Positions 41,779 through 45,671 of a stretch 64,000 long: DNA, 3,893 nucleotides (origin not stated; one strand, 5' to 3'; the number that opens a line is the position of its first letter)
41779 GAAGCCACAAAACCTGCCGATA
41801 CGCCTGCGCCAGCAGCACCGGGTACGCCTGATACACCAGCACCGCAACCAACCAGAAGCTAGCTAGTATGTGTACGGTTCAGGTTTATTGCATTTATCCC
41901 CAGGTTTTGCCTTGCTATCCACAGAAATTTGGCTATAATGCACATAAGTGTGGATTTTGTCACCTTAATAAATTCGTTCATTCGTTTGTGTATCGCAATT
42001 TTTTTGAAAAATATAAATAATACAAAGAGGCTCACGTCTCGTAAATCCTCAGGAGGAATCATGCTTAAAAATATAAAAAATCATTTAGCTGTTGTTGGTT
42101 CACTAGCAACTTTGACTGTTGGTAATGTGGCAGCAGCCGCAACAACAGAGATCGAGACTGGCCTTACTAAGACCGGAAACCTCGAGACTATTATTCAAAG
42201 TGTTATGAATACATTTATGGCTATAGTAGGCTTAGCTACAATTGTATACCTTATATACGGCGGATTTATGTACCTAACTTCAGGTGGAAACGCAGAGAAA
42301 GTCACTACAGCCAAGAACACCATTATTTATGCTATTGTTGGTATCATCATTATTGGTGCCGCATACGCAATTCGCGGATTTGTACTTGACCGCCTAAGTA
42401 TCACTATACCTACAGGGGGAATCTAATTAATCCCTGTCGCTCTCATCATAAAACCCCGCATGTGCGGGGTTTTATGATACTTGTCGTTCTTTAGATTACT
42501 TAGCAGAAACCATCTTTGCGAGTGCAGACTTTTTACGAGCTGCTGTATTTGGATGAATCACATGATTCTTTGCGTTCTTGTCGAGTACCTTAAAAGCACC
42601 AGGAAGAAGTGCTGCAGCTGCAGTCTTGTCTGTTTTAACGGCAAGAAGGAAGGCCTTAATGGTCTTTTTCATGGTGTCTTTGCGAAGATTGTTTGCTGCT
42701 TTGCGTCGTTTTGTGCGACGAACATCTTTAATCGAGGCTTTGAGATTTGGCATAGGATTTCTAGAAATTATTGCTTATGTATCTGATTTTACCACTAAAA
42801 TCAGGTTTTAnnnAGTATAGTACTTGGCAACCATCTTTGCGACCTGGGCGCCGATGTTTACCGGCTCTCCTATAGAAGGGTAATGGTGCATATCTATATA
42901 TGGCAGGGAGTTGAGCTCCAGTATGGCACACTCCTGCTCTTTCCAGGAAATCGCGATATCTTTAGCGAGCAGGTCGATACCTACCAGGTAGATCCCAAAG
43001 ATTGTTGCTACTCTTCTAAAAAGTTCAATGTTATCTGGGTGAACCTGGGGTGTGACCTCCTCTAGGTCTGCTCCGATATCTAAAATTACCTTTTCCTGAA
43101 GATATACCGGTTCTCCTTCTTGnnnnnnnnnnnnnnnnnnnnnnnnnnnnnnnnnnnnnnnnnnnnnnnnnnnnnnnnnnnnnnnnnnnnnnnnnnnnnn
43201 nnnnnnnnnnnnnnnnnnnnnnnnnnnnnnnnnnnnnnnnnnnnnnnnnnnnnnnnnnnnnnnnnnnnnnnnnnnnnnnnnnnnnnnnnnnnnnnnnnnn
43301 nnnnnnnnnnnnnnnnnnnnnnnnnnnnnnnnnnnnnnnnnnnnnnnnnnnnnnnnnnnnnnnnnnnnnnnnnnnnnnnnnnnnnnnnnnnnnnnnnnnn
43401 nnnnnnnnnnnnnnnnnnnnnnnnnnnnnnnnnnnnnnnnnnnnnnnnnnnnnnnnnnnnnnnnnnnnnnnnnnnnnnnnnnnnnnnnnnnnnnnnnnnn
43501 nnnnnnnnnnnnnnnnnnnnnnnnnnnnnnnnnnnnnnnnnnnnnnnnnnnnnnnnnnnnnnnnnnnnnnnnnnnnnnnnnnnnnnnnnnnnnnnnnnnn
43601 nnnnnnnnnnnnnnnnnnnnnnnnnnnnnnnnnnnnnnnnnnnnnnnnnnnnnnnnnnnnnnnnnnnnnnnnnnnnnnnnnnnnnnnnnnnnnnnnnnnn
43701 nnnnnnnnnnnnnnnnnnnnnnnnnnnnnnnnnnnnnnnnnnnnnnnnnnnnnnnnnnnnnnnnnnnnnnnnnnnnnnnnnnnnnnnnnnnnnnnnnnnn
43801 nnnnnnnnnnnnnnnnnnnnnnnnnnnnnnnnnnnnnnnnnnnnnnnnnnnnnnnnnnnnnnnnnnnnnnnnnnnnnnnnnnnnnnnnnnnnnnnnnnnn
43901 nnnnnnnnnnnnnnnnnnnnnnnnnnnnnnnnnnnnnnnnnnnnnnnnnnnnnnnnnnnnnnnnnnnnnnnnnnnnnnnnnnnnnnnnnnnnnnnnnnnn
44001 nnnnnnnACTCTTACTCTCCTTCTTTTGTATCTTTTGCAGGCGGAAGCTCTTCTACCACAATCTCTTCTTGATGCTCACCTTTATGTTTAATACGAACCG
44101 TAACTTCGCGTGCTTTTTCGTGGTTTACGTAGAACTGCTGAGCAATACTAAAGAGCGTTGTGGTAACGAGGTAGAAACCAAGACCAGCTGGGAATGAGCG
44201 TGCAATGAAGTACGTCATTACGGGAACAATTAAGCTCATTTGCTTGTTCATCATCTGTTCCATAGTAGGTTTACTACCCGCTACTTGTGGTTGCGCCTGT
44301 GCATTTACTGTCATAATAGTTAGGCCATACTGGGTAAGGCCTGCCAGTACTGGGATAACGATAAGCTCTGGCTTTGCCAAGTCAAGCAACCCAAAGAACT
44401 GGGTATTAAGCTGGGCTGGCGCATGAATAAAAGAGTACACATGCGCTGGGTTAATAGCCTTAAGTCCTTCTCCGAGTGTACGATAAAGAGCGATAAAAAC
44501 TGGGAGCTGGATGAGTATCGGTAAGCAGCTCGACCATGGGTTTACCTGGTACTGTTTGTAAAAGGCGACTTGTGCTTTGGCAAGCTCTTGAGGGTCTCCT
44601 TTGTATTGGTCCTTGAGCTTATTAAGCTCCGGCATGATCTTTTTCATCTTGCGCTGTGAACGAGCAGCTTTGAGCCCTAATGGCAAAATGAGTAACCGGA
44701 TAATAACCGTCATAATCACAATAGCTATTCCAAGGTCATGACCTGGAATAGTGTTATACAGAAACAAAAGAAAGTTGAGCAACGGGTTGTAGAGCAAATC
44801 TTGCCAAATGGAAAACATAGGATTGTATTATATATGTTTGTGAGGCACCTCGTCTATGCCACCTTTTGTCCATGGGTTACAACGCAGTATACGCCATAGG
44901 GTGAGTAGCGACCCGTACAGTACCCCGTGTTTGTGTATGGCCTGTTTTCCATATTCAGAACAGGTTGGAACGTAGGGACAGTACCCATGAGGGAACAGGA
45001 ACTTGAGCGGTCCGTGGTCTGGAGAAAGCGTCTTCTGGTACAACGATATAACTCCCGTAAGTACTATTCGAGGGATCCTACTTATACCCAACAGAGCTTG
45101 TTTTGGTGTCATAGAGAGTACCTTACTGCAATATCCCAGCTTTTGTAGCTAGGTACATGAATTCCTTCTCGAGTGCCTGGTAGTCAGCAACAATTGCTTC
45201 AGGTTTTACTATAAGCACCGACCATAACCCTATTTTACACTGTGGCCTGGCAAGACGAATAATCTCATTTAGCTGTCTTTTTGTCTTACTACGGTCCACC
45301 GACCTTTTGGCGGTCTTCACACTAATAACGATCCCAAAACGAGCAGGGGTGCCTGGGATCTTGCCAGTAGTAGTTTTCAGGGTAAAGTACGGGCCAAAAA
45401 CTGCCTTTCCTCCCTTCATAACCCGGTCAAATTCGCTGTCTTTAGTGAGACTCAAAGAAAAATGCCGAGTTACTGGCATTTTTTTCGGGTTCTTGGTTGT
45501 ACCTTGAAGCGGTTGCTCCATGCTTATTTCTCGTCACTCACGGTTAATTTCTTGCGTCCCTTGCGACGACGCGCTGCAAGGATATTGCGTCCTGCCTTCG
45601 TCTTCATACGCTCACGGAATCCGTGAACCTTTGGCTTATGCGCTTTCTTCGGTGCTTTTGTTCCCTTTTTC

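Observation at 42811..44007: Standalone ATP-grasp (G-domain) resembling cyanophycin synthetase, lacking the Mur-ligase-like M-domain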

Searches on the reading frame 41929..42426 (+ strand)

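Call 45: search_protein_families(library=pfam, proteins=[window:41929-42426:+], max_evalue=0.001)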
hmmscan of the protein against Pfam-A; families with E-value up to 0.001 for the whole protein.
window:41929-42426:+ (165 aa): 2 families
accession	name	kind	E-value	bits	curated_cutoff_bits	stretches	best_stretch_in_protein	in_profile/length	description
PF18895.5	T4SS_pilin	-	7.3e-13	48.8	26.6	1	82-151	2-70/71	Type IV secretion system pilin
PF04956.18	TrbC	-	1.9e-05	25.2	27.9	1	50-148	10-94/98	TrbC/VIRB2 pilin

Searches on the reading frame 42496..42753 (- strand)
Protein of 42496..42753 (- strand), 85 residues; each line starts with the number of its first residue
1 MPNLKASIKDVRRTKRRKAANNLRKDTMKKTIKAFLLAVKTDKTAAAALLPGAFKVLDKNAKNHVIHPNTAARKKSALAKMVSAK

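Call 45: search_protein_families(library=pfam, proteins=[window:42496-42753:-], max_evalue=0.001)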
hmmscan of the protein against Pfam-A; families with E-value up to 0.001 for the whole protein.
window:42496-42753:- (85 aa): 1 family
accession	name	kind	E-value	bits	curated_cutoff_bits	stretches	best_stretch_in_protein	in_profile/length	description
PF01649.23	Ribosomal_S20p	-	4.1e-20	72.7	29.5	1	2-82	1-82/83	Ribosomal protein S20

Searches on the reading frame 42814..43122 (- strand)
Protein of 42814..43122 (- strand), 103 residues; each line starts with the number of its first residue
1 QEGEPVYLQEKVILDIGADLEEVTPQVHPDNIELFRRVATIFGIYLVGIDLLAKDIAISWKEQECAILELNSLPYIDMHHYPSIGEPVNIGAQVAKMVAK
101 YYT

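Call 29: find_related_loci(query=A3, collection=metagenome_contigs, flank=10000)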
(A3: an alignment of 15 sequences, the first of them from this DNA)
Query A3 (103 aa) in metagenome_contigs; peptide patterns used: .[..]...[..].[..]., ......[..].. (x = any residue, [..] = any of these).
135 stretches matched a pattern; 32 encode a relative of the query (tblastn E <= 1e-3); 32 distinct loci.
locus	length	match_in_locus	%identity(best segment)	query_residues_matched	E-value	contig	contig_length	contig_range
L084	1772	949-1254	69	1-102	2e-47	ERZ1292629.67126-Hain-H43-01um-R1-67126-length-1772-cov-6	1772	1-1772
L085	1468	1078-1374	66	4-102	7e-46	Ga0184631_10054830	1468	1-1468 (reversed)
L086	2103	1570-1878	62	1-103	1e-44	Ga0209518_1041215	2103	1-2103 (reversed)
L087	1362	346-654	61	1-103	7e-46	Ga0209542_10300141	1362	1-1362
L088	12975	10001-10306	66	1-102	3e-44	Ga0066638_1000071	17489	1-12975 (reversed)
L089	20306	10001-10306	66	1-102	3e-44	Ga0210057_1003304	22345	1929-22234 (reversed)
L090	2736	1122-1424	64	2-102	7e-44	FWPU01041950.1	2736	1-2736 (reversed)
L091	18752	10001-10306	65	1-102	1e-43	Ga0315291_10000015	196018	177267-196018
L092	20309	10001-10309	59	1-103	3e-43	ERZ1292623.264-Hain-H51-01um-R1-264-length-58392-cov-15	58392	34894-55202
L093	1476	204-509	63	1-102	7e-44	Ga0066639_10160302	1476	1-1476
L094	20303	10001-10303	64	2-102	3e-42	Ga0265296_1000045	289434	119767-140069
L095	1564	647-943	63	4-102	5e-42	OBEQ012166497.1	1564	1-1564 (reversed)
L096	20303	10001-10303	65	2-102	3e-44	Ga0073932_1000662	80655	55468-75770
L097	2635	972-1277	60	1-102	3e-41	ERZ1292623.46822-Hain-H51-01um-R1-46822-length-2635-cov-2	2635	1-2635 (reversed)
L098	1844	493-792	65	3-102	2e-41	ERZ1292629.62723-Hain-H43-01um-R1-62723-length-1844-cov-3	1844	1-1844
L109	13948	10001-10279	60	6-98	4e-37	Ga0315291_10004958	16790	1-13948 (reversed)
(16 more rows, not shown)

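Call 33: search_protein_families(library=pfam, proteins=[L091:6936-9008:+, L088:10497-11168:+, L091:10364-11377:+, L089:12945-13514:+, L109:5970-6494:+], max_evalue=0.01)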
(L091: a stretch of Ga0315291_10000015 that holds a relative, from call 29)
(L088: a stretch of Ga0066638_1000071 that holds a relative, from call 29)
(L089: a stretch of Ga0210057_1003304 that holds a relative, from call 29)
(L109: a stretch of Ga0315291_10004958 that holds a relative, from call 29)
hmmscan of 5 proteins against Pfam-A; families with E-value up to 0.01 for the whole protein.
L091:6936-9008:+ (690 aa): 12 families
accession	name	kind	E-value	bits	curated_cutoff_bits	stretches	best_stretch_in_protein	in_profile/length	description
PF01434.24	Peptidase_M41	-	4.8e-64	216.2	29.9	1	489-678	1-191/191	Peptidase family M41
PF00004.35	AAA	-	2.4e-44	151.4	21.2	1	276-407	1-129/131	ATPase family associated with various cellular activities (AAA)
PF17862.7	AAA_lid_3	-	5.4e-15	55.1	27.2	1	431-473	1-43/45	AAA+ lid domain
PF06480.20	FtsH_ext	-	1.6e-08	35.1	25.5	1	85-170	2-100/103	FtsH Extracellular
PF06068.19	TIP49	-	0.00027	20.6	23.8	1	274-310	51-89/347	TIP49 P-loop domain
PF20720.3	nSTAND3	-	0.00031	20.9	27.2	1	276-421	20-151/155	Novel STAND NTPase 3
PF07728.20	AAA_5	-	0.00037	20.9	22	1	275-389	1-125/139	AAA domain (dynein-related subfamily)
PF13191.12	AAA_16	-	0.0007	20.6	32.6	0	272-294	23-45/167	AAA ATPase domain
PF05496.18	RuvB_N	-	0.0011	19.2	27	1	239-343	6-95/159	Holliday junction DNA helicase RuvB P-loop domain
PF13401.12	AAA_22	-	0.0032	18.2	27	0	276-302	8-37/130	AAA domain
PF07724.20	AAA_2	-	0.0032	17.9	27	0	276-345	6-88/166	AAA domain (Cdc48 subfamily)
PF01078.27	Mg_chelatase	-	0.0049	16.7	20.3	1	260-293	9-42/207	Magnesium chelatase, subunit ChlI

L088:10497-11168:+ (223 aa): 0 families

L091:10364-11377:+ (337 aa): 0 families

L089:12945-13514:+ (189 aa): 3 families
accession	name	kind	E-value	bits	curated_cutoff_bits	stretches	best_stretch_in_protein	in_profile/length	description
PF13482.12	RNase_H_2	-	7e-10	39.5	22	1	25-154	14-163/165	RNase_H superfamily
PF10108.15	DNA_pol_B_exo2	-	1.3e-05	25.5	24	1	89-146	105-164/213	Predicted 3'-5' exonuclease related to the exonuclease domain of PolB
PF01612.26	DNA_pol_A_exo1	-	0.0002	21.7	23.6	1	4-158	22-171/173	3'-5' exonuclease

L109:5970-6494:+ (174 aa): 0 families

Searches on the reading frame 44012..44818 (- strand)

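Call 45: search_protein_families(library=pfam, proteins=[window:44012-44818:-], max_evalue=0.001)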
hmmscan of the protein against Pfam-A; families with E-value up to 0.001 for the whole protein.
window:44012-44818:- (268 aa): 1 family
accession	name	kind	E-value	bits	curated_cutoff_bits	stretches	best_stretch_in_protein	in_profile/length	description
PF02096.25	60KD_IMP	-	1.4e-46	158.9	35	1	30-232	2-162/163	60Kd inner membrane protein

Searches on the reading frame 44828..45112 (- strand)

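Call 45: search_protein_families(library=pfam, proteins=[window:44828-45112:-], max_evalue=0.001)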
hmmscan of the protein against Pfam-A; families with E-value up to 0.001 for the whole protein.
window:44828-45112:- (94 aa): 1 family
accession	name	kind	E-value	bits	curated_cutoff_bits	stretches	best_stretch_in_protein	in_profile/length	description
PF01809.23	YidD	-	4.6e-25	87.6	27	1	17-89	3-67/67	Putative membrane protein insertion efficiency factor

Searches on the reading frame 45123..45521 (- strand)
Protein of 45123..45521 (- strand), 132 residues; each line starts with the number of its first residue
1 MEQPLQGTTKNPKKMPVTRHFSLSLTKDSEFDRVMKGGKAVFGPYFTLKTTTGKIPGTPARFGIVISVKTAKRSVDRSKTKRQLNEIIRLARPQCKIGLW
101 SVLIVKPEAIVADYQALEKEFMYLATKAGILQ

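Call 45: search_protein_families(library=pfam, proteins=[window:45123-45521:-], max_evalue=0.001)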
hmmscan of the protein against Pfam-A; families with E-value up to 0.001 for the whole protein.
window:45123-45521:- (132 aa): 1 family
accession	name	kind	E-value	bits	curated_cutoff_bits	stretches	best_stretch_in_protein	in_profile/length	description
PF00825.24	Ribonuclease_P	-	1.3e-18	67.4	22.3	1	24-128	6-108/109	Ribonuclease P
